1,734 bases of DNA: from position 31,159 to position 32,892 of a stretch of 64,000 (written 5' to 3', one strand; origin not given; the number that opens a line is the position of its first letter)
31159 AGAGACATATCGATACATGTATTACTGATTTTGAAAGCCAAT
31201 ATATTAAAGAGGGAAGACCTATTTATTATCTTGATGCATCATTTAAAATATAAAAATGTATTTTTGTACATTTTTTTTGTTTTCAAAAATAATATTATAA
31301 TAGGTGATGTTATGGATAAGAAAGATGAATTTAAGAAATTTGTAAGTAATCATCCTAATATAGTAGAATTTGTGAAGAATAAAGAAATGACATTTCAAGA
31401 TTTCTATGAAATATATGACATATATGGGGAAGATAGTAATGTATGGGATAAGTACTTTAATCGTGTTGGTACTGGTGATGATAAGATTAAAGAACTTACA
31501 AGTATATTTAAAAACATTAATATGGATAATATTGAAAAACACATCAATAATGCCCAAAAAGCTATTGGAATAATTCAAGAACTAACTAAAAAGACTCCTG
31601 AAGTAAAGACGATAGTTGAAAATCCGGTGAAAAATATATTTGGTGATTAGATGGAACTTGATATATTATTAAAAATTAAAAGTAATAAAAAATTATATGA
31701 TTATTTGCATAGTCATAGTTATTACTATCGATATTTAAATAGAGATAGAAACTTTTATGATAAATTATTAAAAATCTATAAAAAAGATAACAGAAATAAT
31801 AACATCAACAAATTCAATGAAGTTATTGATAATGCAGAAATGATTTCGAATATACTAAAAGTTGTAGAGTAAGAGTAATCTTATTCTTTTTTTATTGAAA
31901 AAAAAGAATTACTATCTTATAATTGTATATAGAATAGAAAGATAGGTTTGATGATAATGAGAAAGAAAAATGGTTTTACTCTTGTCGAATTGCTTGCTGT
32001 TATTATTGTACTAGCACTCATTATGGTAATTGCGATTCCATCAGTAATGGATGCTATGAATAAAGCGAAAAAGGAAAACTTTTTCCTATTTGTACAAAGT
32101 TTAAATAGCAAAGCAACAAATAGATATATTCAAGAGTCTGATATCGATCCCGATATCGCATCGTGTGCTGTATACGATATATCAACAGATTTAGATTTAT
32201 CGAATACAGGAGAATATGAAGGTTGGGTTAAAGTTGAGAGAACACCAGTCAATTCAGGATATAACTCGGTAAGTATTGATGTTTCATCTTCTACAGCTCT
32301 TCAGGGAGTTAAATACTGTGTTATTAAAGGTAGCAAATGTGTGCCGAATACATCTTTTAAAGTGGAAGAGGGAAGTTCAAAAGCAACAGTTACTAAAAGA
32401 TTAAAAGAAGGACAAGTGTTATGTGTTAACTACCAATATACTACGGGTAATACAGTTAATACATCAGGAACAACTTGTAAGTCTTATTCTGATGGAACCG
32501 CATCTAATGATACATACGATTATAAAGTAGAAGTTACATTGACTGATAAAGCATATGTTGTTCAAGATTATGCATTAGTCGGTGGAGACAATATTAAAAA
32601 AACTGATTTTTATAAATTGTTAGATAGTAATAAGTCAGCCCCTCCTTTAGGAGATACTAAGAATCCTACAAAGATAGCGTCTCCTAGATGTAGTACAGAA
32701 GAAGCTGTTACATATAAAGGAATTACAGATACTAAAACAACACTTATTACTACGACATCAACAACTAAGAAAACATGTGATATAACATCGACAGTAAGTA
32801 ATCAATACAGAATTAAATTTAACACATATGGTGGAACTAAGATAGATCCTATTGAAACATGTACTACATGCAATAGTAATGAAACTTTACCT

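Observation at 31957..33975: Chimeric type IV pilin: prepilin N-terminus and pilin head fused to adhesin-type domains, ending in a C-terminal transmembrane anchor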

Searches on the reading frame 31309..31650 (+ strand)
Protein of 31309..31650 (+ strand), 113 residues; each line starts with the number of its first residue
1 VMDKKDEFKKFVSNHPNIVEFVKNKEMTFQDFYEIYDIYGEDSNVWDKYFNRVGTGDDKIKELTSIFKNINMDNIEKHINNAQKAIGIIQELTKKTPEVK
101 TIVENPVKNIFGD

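Call 60: search_protein_families(library=pfam, proteins=[window:31309-31650:+], max_evalue=0.01)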
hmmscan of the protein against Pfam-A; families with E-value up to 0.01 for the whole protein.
window:31309-31650:+ (113 aa): 3 families
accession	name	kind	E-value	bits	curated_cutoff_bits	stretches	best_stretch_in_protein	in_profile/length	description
PF14071.11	YlbD_coat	-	3.1e-18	66.7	27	1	7-95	2-104/126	Putative coat protein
PF00621.25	RhoGEF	-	0.00065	20.4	27.6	0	55-105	66-118/180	RhoGEF domain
PF24419.1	Cupin_NOL9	-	0.0017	18.3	27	1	57-111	76-130/152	Polynucleotide 5'-hydroxyl-kinase NOL9, N-terminal domain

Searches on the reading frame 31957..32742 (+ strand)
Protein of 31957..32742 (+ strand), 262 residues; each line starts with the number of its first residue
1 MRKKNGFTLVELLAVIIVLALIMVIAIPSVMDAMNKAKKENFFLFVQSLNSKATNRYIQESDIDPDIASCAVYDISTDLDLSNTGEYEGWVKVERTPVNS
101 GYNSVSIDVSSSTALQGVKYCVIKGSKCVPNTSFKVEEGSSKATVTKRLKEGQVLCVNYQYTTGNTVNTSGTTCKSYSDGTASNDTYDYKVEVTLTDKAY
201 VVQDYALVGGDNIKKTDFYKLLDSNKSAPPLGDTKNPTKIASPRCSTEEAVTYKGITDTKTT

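Call 67: predict_structure(alignment_id=A3)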
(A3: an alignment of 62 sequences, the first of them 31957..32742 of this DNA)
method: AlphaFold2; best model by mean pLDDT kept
length: 262 residues; sequences in the alignment: 62
mean_pLDDT: 86.4   pTM: 0.65
mean pLDDT of the five models: 86.4, 85.5, 84.8, 82.3, 81.7
residues with pLDDT >= 90: 143; 70-90: 99; 50-70: 13; < 50: 7
segments of 3 or more residues with pLDDT < 50: 259-262
pLDDT, mean of each block of 10 residues (from residue 1): 59 82 77 85 91 90 80 92 88 86 92 94 93 93 94 95 92 94 82 92 81 82 91 89 91 73 31
secondary structure, 60 per line:
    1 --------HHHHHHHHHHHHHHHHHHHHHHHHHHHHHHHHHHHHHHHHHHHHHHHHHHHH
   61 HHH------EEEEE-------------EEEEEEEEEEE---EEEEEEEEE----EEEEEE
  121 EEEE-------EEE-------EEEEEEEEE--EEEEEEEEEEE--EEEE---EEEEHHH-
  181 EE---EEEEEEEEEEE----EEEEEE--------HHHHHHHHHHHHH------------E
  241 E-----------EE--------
elements in order: H9-63 E70-74 E88-98 E102-110 E115-124 E132-134 E142-150 E153-163 E166-169 E173-176 E186-196 E201-206 H215-227

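Call 69: fold_search(model_id=the predicted structure, library=pdb)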
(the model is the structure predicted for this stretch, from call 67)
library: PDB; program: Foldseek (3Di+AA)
matches with E <= 10: 1314; with E <= 0.001: 0
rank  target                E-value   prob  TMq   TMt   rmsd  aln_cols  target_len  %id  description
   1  1w63_M                1.4e-02  0.11  0.08  0.06  24.4       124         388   14  AP1 clathrin adaptor core (released 2004-09-21)
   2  5t7a_B                3.2e-02  0.98  0.22  0.50  11.2        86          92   17  Crystal structure of Br derivative BhCBM56 (released 2017-08-23)
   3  4emz_A                5.3e-02  0.06  0.08  0.08  26.2       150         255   13  HIV-1 Nef in complex with MHC-I cytoplasmic domain and Mu1 adaptin subunit of AP1 adaptor (second domain) (released 2012-06-20)
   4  9n0d_D                6.3e-02  0.95  0.21  0.45  10.8       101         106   16  JUNV GP1, GP2, SSP complex with neutralizing antibody in a pseudotyped virus membrane (released 2025-07-23)
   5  4en2_M                6.6e-02  0.06  0.08  0.08  23.8       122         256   13  HIV-1 Nef in complex with MHC-I cytoplasmic domain and Mu1 adaptin subunit of AP1 adaptor (second domain) (released 2012-06-20)
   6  7r3t_B                9.8e-02  0.75  0.20  0.26  18.4       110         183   11  Crystal structure of the Dimeric C-terminal Big_2-CBM56 domains from Paenibacillus illinoisensis (Bacillus circulans I (released 2023-02-22)
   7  6zva_A                1.0e-01  0.97  0.20  0.47   4.3        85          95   15  Crystal structure of My5 (released 2021-08-04)
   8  8btk_TA               1.0e-01  0.16  0.14  0.19  19.4       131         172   10  Structure of the TRAP complex with the Sec translocon and a translating ribosome (released 2023-05-24)
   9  5nhi_B                1.2e-01  0.08  0.12  0.21  21.3       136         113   14  Crystal structure of the Escherichia coli N-terminal domain of DsbD (nDsbD) without the cap-loop region (released 2018-02-28)
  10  2w1w_A                1.2e-01  0.15  0.15  0.25  19.7       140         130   16  Native structure of a family 35 carbohydrate binding module from Clostridium thermocellum (released 2009-01-20)
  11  7quz_AAA              1.4e-01  0.69  0.19  0.26  18.7       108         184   11  Crystal structure of the SeMet octameric C-terminal Big_2-CBM56 domains from Paenibacillus illinoisensis (Bacillus c (released 2023-02-01)
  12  4en2_A                1.4e-01  0.05  0.08  0.08  23.6       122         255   13  HIV-1 Nef in complex with MHC-I cytoplasmic domain and Mu1 adaptin subunit of AP1 adaptor (second domain) (released 2012-06-20)
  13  5t7a_A                1.5e-01  0.89  0.22  0.50  12.5        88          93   18  Crystal structure of Br derivative BhCBM56 (released 2017-08-23)
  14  9xlc                  1.5e-01  0.07  0.11  0.11  23.4       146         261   11  Crystal structure of the GH16 carrageenase SfGH16 from Saccharicrinis fermentans (released 2026-03-11)
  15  7quz_DDD              1.5e-01  0.66  0.20  0.26  18.6       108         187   11  Crystal structure of the SeMet octameric C-terminal Big_2-CBM56 domains from Paenibacillus illinoisensis (Bacillus c (released 2023-02-01)
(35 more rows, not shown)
